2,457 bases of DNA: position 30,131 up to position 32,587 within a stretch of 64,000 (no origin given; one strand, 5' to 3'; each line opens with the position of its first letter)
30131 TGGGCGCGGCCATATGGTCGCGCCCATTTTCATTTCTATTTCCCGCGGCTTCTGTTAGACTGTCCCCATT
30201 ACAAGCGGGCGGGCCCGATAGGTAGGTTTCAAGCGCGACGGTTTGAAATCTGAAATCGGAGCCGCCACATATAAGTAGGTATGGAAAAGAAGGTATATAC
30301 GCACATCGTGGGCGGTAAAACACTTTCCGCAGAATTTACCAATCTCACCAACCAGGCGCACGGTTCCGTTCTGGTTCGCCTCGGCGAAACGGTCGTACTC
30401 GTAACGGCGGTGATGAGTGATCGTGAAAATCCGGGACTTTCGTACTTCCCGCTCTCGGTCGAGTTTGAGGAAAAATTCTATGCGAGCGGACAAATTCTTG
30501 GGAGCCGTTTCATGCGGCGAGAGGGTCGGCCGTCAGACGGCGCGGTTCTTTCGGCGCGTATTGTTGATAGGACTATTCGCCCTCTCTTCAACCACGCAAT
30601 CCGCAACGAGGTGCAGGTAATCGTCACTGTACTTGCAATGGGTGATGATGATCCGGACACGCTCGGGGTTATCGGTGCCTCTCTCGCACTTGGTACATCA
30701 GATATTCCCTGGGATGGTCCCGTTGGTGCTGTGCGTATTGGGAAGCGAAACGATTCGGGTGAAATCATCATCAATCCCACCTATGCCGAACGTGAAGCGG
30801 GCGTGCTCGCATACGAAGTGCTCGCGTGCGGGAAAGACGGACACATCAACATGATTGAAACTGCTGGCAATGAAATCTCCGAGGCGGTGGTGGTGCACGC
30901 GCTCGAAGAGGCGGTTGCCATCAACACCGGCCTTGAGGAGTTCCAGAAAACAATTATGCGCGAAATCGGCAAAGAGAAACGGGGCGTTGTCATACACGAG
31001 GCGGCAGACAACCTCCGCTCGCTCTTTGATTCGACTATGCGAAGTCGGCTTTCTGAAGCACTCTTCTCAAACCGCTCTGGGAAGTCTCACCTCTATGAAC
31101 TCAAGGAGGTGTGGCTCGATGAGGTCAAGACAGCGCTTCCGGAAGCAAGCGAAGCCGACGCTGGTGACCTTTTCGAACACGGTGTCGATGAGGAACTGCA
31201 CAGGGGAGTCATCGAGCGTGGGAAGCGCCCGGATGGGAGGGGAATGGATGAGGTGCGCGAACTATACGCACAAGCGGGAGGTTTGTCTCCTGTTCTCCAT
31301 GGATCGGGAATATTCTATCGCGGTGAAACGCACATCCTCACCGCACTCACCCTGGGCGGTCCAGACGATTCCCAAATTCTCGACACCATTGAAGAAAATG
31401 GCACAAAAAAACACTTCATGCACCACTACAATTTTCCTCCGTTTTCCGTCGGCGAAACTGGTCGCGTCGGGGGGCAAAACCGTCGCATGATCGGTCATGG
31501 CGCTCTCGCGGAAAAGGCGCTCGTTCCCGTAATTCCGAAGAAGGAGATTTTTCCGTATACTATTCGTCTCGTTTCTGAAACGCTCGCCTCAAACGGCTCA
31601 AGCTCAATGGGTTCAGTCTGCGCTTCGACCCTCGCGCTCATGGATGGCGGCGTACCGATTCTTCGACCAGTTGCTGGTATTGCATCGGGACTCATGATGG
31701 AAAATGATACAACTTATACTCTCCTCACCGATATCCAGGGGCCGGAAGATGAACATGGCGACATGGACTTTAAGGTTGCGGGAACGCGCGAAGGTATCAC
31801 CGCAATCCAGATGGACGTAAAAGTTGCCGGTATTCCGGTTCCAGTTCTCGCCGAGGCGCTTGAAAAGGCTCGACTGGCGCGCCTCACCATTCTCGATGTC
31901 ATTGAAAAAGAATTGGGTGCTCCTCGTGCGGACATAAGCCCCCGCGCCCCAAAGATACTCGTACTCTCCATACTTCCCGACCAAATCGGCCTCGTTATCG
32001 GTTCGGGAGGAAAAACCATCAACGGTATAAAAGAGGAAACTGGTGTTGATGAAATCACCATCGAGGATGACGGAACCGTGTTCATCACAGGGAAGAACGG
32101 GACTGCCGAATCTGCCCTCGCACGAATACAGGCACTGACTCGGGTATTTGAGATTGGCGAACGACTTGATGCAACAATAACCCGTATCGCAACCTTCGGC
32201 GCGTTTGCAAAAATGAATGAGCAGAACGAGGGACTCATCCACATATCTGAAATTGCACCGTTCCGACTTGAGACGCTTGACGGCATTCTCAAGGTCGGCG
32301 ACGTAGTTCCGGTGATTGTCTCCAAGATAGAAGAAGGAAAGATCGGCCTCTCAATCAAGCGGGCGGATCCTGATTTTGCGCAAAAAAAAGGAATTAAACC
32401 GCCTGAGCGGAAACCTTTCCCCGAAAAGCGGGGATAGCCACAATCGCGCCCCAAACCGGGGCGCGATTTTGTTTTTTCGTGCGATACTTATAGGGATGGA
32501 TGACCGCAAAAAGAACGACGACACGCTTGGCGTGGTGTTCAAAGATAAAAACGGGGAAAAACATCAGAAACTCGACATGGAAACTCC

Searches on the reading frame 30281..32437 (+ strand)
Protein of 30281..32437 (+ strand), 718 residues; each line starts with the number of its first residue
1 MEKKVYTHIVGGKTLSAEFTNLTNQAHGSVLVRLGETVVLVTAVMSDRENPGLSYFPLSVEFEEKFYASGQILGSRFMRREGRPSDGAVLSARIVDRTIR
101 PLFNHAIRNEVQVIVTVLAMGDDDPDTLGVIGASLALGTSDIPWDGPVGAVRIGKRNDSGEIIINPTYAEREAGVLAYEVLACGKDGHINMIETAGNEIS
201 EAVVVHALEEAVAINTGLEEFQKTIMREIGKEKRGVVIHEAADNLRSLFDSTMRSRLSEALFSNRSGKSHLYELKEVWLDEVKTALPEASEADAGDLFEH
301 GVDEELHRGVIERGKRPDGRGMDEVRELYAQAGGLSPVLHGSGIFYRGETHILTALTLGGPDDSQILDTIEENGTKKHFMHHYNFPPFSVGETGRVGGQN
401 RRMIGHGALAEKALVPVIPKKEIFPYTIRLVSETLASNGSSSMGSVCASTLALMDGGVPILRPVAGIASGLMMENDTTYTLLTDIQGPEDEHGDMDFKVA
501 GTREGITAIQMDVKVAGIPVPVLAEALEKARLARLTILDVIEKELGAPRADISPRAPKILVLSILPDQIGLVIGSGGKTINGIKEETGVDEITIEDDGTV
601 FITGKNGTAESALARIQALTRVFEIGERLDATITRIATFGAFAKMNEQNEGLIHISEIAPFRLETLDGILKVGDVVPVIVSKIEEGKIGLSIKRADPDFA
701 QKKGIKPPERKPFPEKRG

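Call 52: search_protein_families(library=pfam, proteins=[window:30281-32437:+], max_evalue=0.001)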
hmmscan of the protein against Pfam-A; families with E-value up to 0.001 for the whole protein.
window:30281-32437:+ (718 aa): 4 families
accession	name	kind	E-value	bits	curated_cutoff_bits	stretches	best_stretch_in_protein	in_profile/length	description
PF01138.27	RNase_PH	-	9.8e-44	149.4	25.5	2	15-143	5-130/130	3' exoribonuclease family, domain 1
PF03725.20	RNase_PH_C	-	1.8e-10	41.1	20.8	2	146-212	1-65/67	3' exoribonuclease family, domain 2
PF00013.35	KH_1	-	5.7e-10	39.3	21.5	1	562-617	4-65/66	KH domain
PF00575.29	S1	-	1e-08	35.9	22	1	623-692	2-73/74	S1 RNA binding domain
